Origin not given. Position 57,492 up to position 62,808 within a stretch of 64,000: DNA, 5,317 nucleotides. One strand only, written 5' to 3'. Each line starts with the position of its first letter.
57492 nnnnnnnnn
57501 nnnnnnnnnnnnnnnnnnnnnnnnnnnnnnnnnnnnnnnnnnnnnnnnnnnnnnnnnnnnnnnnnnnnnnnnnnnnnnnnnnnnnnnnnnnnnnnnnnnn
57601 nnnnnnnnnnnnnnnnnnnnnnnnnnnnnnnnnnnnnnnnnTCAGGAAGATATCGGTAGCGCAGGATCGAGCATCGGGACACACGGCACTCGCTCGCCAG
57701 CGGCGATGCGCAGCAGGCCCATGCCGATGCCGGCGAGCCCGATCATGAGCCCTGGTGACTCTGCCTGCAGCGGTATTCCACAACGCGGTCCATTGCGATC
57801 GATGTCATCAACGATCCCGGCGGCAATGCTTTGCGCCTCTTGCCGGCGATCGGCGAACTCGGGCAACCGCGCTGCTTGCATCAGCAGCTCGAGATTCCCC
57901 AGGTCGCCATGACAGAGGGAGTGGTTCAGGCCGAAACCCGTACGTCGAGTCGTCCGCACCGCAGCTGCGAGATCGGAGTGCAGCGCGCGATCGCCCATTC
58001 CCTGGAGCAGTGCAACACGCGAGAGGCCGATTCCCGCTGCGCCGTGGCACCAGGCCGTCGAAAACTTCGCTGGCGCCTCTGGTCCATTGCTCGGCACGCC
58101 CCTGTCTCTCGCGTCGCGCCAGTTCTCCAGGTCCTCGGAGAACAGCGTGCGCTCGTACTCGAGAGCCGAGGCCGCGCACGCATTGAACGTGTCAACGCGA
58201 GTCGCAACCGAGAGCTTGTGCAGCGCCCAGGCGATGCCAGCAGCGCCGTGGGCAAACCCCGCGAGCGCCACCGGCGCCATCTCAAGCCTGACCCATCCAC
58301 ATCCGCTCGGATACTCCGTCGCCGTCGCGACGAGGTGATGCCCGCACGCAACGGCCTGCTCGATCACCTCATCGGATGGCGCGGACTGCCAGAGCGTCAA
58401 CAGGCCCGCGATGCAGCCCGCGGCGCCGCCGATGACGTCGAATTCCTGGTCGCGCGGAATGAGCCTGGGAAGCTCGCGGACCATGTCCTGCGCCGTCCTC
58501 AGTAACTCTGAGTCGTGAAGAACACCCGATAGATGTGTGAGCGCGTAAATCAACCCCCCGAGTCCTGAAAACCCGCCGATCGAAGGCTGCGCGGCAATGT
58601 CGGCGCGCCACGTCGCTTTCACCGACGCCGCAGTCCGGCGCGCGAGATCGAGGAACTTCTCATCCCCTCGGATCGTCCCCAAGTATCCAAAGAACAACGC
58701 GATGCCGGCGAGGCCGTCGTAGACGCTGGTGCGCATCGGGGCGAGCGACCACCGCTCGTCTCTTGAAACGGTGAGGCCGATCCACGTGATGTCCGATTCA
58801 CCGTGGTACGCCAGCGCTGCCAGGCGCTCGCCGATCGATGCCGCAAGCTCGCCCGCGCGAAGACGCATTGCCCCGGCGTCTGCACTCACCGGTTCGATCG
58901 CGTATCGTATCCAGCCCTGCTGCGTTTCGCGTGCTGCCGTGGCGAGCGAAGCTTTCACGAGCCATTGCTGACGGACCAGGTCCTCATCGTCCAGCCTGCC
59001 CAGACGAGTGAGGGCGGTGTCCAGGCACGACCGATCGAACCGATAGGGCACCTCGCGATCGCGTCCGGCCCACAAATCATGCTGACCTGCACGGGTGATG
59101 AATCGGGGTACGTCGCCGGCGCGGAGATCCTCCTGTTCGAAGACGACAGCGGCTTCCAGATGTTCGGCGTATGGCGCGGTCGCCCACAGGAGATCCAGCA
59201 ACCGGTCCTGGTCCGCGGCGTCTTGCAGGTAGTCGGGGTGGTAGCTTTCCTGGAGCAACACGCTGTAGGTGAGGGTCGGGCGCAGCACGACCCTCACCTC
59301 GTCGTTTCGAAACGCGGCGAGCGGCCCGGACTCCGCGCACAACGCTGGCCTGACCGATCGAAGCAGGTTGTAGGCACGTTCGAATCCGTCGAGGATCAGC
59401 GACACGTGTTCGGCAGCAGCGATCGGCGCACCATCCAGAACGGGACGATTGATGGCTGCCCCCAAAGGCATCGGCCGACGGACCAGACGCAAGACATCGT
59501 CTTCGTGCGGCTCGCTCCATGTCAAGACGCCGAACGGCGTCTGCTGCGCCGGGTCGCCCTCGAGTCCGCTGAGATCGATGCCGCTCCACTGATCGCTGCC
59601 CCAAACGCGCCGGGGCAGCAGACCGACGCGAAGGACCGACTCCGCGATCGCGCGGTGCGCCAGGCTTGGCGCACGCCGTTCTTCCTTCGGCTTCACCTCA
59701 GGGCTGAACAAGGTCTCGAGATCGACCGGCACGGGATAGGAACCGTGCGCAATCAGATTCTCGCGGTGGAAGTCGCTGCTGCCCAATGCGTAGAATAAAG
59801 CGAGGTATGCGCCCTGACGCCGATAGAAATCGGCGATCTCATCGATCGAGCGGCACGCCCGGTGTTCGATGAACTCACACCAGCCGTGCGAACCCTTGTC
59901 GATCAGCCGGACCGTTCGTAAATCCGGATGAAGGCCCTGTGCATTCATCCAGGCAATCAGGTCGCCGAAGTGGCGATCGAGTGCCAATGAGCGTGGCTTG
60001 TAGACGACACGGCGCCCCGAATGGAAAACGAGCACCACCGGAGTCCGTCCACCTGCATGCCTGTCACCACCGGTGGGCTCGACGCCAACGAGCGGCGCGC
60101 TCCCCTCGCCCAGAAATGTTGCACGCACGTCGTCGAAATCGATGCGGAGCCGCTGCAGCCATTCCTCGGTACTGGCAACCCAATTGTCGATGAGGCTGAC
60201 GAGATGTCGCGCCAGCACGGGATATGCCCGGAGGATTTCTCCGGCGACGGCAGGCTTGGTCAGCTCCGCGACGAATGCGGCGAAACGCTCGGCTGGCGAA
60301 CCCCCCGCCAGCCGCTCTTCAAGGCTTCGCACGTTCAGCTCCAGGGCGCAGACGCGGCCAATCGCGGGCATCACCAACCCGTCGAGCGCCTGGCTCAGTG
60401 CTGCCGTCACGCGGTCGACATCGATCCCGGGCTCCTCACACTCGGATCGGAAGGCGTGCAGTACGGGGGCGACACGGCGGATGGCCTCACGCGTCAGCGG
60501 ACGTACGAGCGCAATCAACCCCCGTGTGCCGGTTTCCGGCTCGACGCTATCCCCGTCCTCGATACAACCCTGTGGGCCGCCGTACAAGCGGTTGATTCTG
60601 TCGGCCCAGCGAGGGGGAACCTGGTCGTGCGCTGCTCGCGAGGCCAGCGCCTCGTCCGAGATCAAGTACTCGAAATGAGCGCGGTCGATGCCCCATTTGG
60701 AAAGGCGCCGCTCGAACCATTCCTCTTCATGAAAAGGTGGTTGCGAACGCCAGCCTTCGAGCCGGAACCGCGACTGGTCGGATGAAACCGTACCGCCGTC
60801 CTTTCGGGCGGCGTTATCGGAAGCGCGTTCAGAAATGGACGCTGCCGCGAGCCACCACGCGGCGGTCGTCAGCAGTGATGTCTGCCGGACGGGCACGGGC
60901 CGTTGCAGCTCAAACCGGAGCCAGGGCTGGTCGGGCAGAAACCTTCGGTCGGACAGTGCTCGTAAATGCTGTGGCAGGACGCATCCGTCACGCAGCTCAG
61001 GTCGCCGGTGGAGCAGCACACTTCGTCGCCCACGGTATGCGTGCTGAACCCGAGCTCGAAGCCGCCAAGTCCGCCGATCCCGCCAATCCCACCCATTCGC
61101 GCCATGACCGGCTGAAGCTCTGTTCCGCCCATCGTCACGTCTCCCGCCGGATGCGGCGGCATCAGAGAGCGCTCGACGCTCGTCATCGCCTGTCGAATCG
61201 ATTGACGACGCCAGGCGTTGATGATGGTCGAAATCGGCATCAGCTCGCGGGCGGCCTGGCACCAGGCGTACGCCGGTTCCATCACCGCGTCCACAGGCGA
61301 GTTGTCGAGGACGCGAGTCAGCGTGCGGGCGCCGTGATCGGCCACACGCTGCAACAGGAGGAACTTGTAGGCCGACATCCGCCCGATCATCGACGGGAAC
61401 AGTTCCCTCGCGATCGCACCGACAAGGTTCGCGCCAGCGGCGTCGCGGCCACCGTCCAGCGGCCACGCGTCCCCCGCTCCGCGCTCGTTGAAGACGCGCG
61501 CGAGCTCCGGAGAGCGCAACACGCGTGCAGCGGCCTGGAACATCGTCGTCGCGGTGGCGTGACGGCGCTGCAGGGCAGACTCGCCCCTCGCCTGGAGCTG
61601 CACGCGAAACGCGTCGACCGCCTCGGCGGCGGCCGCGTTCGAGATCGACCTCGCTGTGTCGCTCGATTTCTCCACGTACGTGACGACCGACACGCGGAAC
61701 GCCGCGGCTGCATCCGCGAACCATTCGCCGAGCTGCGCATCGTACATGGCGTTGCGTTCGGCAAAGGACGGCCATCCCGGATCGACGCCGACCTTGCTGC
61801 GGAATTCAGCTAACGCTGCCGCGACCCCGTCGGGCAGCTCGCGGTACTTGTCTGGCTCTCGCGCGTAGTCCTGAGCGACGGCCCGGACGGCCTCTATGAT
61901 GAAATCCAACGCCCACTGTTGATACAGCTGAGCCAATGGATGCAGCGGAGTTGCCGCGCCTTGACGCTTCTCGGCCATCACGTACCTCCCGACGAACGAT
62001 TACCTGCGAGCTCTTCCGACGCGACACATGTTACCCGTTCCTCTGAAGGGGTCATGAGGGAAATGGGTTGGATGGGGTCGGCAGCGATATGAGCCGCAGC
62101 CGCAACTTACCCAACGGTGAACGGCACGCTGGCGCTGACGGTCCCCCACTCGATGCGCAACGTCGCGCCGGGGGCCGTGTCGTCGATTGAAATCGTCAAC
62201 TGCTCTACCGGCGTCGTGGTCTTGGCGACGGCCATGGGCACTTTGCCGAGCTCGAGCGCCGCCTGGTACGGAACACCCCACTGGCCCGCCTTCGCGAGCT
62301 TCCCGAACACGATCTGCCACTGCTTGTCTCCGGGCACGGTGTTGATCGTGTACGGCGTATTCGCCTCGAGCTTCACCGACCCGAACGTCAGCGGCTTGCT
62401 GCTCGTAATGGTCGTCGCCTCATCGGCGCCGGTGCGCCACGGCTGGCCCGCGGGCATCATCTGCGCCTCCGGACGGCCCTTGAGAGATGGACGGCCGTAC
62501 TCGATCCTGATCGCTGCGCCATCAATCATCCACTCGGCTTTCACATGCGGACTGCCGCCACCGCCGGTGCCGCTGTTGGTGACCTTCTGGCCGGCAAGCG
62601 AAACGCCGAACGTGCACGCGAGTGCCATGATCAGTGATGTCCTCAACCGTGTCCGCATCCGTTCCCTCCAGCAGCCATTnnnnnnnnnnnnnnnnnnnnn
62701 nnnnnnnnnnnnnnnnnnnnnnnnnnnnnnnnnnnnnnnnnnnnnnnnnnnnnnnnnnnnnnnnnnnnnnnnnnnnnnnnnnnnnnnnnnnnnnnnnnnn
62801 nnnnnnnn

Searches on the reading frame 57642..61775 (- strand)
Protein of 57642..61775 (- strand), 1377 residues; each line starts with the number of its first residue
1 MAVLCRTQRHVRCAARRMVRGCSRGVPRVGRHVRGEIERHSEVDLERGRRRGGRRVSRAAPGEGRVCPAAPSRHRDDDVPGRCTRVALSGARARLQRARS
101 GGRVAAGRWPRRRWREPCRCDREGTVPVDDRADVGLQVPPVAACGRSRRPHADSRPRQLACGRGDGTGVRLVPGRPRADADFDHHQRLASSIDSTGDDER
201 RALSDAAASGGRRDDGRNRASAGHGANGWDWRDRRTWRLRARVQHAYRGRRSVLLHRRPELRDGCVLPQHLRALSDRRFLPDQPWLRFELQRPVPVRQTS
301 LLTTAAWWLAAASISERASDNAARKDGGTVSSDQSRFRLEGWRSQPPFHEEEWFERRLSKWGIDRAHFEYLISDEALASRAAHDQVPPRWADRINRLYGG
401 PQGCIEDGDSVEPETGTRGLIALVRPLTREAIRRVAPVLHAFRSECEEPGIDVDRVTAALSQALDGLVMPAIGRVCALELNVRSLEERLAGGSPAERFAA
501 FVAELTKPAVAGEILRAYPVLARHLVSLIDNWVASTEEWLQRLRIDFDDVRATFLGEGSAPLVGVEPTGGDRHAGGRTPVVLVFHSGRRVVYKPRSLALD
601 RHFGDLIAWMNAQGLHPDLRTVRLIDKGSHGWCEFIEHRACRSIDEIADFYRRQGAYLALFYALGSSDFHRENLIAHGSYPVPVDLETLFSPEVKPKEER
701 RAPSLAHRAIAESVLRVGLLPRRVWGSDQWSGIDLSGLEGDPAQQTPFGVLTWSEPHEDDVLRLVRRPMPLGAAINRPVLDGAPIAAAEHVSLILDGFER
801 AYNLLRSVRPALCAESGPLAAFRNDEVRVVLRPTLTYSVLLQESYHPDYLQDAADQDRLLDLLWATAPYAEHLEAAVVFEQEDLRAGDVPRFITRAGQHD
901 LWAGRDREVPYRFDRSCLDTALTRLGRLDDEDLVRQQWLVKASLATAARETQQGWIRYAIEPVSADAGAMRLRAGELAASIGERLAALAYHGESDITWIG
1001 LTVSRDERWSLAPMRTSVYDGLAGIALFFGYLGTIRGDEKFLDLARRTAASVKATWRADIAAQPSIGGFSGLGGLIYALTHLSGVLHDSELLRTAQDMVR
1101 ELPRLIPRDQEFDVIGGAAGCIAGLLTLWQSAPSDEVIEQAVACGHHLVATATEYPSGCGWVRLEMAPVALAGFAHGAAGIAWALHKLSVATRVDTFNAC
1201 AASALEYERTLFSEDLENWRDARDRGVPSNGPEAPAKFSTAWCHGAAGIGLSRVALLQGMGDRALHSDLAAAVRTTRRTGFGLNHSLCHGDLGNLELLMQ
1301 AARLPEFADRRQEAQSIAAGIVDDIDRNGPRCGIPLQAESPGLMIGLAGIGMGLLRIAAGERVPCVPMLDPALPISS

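Call 6: search_protein_families(library=pfam, proteins=[window:57642-61775:-], max_evalue=0.01)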
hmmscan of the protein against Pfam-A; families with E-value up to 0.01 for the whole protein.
window:57642-61775:- (1377 aa): 2 families
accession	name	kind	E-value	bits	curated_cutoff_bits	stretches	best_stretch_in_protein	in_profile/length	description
PF13575.12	DUF4135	-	5.3e-120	401.5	29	1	518-894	1-377/378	Domain of unknown function (DUF4135)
PF05147.19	LANC_like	-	3.2e-66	223.7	23.2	1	1013-1366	2-348/350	Lanthionine synthetase C-like protein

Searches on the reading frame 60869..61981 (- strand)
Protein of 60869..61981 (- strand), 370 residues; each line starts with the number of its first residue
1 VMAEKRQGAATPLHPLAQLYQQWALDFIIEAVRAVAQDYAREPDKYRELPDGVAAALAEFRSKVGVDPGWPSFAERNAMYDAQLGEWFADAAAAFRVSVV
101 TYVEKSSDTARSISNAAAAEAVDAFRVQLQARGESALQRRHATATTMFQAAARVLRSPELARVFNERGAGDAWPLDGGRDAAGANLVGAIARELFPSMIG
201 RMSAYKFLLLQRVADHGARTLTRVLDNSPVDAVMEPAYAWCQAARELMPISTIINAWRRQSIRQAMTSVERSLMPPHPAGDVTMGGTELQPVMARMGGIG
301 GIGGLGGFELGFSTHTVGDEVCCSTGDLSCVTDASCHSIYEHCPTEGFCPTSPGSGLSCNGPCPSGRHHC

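Call 6: search_protein_families(library=pfam, proteins=[window:60869-61981:-], max_evalue=0.01)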
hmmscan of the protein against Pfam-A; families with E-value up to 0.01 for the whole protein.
window:60869-61981:- (370 aa): 0 families

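Call 29: find_homologous_proteins(query=window:60869-61981:-, max_evalue=0.001)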
Query window:60869-61981:- (370 aa): 20 proteins with E <= 0.001 among 8000 candidates.
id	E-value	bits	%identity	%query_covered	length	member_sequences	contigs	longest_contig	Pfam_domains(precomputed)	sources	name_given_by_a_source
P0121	9.4e-243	823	98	100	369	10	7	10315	-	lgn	-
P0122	2.3e-210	716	82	100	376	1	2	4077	-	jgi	jgi:mersacidin/lichenicidin family type 2 lantibiotic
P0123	1.6e-205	700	81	100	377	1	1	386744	-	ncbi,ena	-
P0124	3.7e-202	689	81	100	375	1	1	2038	-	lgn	-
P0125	7.8e-200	682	79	100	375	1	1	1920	-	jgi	jgi:mersacidin/lichenicidin family type 2 lantibiotic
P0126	4.7e-196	669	79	100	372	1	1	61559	-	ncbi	ncbi:MAG: hypothetical protein U1G07_18995 [Verrucomicrobiota bacterium]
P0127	3.5e-194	663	77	100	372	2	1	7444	-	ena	-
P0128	5.1e-191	653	76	100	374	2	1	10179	-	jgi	jgi:hypothetical protein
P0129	2.3e-188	644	77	97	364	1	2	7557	-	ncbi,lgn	-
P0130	8.2e-184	629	74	100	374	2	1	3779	-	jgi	-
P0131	8.7e-169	580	68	98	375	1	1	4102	-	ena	-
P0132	1.2e-167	576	69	99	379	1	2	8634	-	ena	-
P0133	3.1e-119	417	53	97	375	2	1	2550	-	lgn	-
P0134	6.0e-118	412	54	97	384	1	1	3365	-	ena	-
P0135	2.5e-116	407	78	61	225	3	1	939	-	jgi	jgi:hypothetical protein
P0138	6.6e-100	353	47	99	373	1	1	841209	-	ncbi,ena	-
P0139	9.8e-86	306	72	52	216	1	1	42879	-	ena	-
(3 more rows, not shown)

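Call 31: find_encoding_contigs(protein=P0121, flank=10000, max_places=4)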
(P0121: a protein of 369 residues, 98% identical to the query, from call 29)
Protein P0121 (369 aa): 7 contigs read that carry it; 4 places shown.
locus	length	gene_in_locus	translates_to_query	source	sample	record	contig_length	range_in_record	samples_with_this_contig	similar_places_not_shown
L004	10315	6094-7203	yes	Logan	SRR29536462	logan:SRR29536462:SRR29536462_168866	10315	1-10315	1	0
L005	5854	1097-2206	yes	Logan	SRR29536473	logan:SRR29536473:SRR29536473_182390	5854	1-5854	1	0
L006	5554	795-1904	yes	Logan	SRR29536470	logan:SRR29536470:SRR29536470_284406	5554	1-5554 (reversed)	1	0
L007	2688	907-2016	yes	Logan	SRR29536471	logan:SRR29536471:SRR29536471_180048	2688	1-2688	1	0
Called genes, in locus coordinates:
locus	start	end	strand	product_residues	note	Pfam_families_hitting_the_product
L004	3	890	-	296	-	?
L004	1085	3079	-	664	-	PF00931:NB-ARC, PF13191:AAA_16 (weak), PF13401:AAA_22 (faint)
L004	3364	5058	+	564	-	PF07969:Amidohydro_3, PF01979:Amidohydro_1 (faint)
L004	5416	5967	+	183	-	PF11138:DUF2911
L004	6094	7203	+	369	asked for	-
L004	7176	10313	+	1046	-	?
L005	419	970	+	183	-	PF11138:DUF2911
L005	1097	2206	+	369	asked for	-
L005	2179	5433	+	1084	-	PF13575:DUF4135, PF05147:LANC_like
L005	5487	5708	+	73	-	-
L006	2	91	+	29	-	?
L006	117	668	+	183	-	PF11138:DUF2911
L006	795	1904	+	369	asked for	-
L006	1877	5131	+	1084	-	PF13575:DUF4135, PF05147:LANC_like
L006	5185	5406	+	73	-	-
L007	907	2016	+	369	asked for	-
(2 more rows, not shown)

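Call 32: find_encoding_contigs(protein=P0123, flank=10000, max_places=2)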
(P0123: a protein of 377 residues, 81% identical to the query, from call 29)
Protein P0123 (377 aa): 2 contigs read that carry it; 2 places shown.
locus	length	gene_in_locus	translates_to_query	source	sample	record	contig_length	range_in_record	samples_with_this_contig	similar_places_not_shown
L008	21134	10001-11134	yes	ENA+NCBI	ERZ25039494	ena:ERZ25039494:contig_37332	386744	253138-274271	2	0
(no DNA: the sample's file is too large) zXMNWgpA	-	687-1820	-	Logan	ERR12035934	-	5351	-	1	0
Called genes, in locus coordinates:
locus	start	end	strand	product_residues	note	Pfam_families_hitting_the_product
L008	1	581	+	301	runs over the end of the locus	PF01882:DUF58, PF13519:VWA_2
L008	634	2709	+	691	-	PF07584:BatA, PF00092:VWA, PF13519:VWA_2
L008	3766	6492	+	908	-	-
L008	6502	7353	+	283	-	PF13709:DUF4159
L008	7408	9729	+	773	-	PF00324:AA_permease, PF13520:AA_permease_2, PF04909:Amidohydro_2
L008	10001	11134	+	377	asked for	-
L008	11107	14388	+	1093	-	PF13575:DUF4135, PF05147:LANC_like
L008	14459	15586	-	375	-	PF01266:DAO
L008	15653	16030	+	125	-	-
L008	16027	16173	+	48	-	-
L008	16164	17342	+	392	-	PF00155:Aminotran_1_2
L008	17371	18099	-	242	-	PF01979:Amidohydro_1, PF07969:Amidohydro_3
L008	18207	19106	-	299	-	PF07969:Amidohydro_3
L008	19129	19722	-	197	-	-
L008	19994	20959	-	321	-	PF00266:Aminotran_5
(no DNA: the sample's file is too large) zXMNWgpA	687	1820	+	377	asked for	-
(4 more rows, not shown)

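Call 33: find_encoding_contigs(protein=P0126, flank=10000, max_places=2)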
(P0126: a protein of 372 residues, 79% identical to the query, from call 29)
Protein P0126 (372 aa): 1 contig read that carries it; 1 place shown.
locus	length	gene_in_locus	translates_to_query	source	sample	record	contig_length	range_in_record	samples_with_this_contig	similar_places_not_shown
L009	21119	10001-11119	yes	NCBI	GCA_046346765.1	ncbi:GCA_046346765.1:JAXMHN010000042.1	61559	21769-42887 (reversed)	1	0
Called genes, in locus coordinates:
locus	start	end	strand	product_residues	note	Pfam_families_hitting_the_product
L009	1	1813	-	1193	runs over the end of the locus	PF04773:FecR, PF07719:TPR_2 (faint), PF14559:TPR_19 (faint), PF00515:TPR_1 (faint), PF13428:TPR_14 (faint), PF23914:TPR_CcmH_CycH (faint), PF00593:TonB_dep_Rec_b-barrel (weak)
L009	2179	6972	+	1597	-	PF00058:Ldl_recept_b (faint), PF07679:I-set (faint), PF13895:Ig_2 (faint), PF13927:Ig_3 (faint)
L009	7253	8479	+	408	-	-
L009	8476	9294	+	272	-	-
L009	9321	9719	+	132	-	-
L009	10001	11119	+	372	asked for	-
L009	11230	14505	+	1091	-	PF13575:DUF4135, PF05147:LANC_like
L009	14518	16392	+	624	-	-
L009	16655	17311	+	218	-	PF04542:Sigma70_r2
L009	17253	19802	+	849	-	PF00069:Pkinase, PF01636:APH (faint), PF03109:ABC1 (faint), PF07714:PK_Tyr_Ser-Thr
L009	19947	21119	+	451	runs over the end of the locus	PF01408:GFO_IDH_MocA, PF22725:GFO_IDH_MocA_C3, PF02894:GFO_IDH_MocA_C, PF19051:GFO_IDH_MocA_C2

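Call 37: find_encoding_contigs(protein=P0138, flank=10000, max_places=2)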
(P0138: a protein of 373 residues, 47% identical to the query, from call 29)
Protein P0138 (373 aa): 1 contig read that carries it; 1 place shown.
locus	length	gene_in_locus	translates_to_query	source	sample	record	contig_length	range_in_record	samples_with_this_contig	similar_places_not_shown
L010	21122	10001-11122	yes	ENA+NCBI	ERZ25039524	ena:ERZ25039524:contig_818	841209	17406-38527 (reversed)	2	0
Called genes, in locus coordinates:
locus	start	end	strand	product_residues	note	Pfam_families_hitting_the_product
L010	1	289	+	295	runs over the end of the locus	-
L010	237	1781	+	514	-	PF00817:IMS, PF11799:IMS_C (weak)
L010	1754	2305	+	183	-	PF02811:PHP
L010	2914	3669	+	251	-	PF07733:DNA_pol3_alpha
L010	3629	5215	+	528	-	PF17657:DNA_pol3_finger, PF14579:HHH_6 (weak), PF01336:tRNA_anti-codon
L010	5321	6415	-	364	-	PF15899:BNR_6 (faint), PF15902:Sortilin-Vps10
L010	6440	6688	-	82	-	-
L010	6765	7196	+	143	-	PF04314:LpqE-like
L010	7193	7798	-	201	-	PF07690:MFS_1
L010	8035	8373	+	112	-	-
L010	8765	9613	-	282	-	PF10117:McrBC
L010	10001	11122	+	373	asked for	-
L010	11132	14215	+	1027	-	PF13575:DUF4135, PF05147:LANC_like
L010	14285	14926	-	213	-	-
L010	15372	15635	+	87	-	PF01527:HTH_Tnp_1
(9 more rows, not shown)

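Call 38: find_encoding_contigs(protein=P0128, flank=10000, max_places=2)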
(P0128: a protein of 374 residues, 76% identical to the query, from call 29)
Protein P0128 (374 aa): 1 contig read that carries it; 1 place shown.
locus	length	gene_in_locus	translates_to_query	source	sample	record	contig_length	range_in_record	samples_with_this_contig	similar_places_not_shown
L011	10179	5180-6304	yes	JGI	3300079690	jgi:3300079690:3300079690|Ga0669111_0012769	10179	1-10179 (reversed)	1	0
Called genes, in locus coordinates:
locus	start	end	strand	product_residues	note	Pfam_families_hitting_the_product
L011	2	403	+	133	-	?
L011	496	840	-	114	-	-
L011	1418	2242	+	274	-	PF13359:DDE_Tnp_4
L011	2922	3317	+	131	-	-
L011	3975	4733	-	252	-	PF13613:HTH_Tnp_4, PF01609:DDE_Tnp_1, PF13359:DDE_Tnp_4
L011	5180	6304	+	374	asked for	-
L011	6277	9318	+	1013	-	PF13575:DUF4135, PF05147:LANC_like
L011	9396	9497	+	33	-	-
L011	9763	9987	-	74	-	-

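Call 39: find_encoding_contigs(protein=P0139, flank=10000, max_places=2)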
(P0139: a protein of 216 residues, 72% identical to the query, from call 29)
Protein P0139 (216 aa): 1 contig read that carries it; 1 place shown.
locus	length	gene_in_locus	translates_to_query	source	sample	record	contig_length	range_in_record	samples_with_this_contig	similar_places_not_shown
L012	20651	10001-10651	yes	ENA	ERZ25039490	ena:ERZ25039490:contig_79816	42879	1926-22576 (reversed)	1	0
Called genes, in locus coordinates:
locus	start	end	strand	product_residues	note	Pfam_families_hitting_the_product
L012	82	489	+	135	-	PF12708:Pect-lyase_RHGA_epim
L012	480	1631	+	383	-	PF12708:Pect-lyase_RHGA_epim (weak)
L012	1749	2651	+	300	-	-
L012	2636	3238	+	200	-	PF08450:SGL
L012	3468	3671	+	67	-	-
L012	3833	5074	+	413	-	PF06283:ThuA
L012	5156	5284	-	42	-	-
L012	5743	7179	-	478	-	PF03150:CCP_MauG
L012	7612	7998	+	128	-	PF07676:PD40 (faint), PF26549:Tricorn_N (faint), PF26550:Tricorn_2nd (weak)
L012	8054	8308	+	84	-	PF26549:Tricorn_N (weak)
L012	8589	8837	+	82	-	-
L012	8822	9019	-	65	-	-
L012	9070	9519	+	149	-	-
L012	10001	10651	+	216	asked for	-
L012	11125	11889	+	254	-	PF13575:DUF4135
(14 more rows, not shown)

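Call 42: search_protein_families(library=ncbifam, proteins=[window:60869-61981:-], max_evalue=0.01)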
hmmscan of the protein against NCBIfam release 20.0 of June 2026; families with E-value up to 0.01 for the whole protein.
window:60869-61981:- (370 aa): 1 family
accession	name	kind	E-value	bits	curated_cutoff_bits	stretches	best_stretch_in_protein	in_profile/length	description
TIGR03898.1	lanti_MRSA_kill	subfamily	5.9e-06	26.1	23.5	1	252-282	1-30/44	mersacidin/lichenicidin family type 2 lantibiotic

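Call 63: find_related_loci(query=A3, collection=metagenome_contigs, flank=10000)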
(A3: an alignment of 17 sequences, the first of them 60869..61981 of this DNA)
Query A3 (370 aa) in metagenome_contigs; peptide patterns used: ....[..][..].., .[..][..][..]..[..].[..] (x = any residue, [..] = any of these).
98 stretches matched a pattern; 6 encode a relative of the query (tblastn E <= 1e-3); 6 distinct loci.
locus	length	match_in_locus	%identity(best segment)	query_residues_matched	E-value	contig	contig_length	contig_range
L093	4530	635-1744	100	1-370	0e+0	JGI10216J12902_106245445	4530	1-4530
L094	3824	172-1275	73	4-370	0e+0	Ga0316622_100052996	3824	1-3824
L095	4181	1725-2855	68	1-370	1e-170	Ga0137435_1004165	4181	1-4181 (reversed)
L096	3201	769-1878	52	9-370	9e-124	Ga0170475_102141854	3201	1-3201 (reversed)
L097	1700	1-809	67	103-370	2e-92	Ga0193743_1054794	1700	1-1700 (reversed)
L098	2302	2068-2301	65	1-78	4e-30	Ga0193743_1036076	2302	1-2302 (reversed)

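Call 65: search_protein_families(library=padloc, proteins=[window:60869-61981:-], max_evalue=0.001)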
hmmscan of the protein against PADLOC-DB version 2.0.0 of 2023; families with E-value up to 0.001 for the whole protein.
window:60869-61981:- (370 aa): 0 families

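Call 76: search_protein_families(library=pfam, proteins=[L009:14518-16392:+], max_evalue=0.001)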
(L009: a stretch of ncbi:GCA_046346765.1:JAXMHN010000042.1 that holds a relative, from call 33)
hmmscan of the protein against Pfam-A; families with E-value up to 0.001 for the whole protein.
L009:14518-16392:+ (624 aa): 0 families

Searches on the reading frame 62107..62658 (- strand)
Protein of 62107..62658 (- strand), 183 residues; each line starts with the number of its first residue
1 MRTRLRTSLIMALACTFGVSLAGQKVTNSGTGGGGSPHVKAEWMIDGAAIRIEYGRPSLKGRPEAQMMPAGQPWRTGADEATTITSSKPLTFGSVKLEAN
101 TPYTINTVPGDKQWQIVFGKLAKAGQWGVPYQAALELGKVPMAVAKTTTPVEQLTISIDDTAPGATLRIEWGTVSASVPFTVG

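Call 76: search_protein_families(library=pfam, proteins=[window:62107-62658:-], max_evalue=0.001)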
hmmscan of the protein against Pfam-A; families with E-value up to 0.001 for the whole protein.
window:62107-62658:- (183 aa): 1 family
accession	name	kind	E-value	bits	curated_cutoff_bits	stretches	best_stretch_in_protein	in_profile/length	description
PF11138.13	DUF2911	-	6.6e-31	107.5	27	1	36-180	1-145/145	Protein of unknown function (DUF2911)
